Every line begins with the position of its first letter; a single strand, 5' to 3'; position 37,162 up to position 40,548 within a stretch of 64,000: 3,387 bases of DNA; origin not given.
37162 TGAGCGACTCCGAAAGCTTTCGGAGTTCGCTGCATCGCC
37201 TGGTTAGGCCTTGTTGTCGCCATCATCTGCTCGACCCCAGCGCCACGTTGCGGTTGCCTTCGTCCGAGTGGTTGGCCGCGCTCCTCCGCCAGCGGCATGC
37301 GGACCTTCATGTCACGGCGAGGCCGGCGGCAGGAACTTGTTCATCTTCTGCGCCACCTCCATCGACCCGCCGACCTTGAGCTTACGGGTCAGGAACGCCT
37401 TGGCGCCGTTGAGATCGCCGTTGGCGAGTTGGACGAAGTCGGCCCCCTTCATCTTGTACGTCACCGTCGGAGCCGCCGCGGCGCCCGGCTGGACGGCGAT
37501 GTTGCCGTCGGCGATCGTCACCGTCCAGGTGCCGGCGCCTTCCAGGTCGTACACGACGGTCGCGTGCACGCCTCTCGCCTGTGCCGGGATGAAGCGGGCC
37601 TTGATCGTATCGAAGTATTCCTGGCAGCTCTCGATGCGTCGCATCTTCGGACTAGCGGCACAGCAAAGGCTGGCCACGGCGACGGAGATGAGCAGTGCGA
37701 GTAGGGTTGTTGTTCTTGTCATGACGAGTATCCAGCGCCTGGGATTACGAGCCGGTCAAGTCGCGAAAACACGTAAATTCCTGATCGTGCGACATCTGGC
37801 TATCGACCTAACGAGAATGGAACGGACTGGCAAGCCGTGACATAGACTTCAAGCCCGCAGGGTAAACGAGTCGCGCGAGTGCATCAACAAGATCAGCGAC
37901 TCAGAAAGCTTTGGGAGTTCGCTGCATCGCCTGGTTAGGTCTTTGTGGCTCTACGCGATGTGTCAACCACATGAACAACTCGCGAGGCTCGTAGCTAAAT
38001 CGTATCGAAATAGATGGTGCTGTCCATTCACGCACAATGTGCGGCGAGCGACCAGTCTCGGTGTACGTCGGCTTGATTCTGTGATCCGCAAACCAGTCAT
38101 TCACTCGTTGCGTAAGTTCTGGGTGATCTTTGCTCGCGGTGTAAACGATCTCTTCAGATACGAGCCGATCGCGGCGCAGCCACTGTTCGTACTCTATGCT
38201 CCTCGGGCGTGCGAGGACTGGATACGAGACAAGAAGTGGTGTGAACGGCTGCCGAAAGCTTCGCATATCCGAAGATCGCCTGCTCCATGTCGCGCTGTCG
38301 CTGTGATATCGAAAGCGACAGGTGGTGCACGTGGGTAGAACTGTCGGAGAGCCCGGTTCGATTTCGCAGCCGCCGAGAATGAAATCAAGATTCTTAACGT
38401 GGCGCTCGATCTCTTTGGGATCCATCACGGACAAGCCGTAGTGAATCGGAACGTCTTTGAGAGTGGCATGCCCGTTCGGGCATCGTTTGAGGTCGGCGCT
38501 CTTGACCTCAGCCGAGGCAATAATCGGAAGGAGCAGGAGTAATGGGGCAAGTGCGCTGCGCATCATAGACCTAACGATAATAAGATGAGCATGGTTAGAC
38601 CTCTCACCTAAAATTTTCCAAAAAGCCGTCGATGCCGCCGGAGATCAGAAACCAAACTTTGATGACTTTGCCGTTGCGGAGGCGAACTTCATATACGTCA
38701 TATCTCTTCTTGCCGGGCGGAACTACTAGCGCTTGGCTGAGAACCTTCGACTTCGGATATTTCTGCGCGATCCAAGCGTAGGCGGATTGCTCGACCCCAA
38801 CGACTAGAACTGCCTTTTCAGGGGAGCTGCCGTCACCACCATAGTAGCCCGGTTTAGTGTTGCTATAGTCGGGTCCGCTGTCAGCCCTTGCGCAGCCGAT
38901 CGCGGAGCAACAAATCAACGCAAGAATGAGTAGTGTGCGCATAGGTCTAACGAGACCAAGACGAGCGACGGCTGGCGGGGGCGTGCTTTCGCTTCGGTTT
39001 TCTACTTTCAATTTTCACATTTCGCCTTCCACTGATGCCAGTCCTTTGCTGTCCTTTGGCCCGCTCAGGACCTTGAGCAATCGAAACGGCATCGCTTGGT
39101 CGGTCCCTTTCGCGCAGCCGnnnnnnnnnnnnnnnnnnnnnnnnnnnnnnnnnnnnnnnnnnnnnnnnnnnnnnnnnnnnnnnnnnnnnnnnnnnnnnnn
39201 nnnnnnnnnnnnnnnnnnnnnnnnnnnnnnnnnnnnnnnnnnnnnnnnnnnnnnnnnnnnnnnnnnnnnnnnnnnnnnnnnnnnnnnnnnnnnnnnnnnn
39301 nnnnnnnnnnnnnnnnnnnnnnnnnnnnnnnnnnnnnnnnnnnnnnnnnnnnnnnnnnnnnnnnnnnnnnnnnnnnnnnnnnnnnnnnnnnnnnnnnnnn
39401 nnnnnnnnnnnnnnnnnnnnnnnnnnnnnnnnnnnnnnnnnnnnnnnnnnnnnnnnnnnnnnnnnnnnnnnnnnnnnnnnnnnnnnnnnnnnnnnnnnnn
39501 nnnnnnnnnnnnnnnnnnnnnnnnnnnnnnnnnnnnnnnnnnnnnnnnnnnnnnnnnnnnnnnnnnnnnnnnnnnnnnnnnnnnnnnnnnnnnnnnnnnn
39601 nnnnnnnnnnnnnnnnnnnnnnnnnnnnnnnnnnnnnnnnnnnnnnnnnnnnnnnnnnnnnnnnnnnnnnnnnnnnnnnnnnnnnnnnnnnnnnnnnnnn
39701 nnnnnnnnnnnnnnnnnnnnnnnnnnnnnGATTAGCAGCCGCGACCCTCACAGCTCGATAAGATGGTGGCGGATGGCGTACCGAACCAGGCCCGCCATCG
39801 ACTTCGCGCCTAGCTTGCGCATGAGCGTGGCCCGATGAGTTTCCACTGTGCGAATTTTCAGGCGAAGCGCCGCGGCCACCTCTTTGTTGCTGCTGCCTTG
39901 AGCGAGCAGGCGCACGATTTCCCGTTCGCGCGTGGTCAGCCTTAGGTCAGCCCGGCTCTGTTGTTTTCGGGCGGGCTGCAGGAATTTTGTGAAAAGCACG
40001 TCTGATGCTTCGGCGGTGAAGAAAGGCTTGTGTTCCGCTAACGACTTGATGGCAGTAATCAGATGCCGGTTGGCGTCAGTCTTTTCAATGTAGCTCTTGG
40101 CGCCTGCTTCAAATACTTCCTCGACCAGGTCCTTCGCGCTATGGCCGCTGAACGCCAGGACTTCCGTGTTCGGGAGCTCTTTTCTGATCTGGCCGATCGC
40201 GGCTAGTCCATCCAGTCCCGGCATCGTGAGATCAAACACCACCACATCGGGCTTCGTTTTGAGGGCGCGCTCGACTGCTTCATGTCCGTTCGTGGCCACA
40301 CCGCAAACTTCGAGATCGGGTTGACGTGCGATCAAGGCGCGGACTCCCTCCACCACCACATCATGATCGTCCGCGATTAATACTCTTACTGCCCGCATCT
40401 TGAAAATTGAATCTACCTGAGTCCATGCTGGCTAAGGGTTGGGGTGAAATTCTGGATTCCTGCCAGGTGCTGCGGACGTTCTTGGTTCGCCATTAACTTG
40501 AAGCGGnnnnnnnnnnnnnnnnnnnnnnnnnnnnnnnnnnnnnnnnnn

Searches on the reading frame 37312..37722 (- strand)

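Call 21: search_protein_families(library=pfam, max_evalue=0.01, proteins=[window:37312-37722:-])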
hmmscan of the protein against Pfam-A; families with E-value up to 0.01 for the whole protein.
window:37312-37722:- (136 aa): 2 families
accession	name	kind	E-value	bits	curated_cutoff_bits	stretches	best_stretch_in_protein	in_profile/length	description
PF02036.22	SCP2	-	2.4e-17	63.6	21.3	1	47-131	14-100/101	SCP-2 sterol transfer family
PF14864.11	Alkyl_sulf_C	-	0.00019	22.1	27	1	23-131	3-113/125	Alkyl sulfatase C-terminal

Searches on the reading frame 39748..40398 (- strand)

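Call 48: search_protein_families(library=pfam, max_evalue=0.001, proteins=[window:39748-40398:-])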
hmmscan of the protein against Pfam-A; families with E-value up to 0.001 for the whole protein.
window:39748-40398:- (216 aa): 3 families
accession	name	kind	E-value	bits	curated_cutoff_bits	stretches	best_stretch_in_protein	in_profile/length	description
PF00072.30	Response_reg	-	3.3e-25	88.8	30.2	1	6-118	1-111/111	Response regulator receiver domain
PF00196.25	GerE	-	9.8e-18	64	23.5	1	154-208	3-57/57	Bacterial regulatory proteins, luxR family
PF08281.18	Sigma70_r4_2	-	5.8e-05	23.1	25.7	1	153-190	10-48/54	Sigma-70, region 4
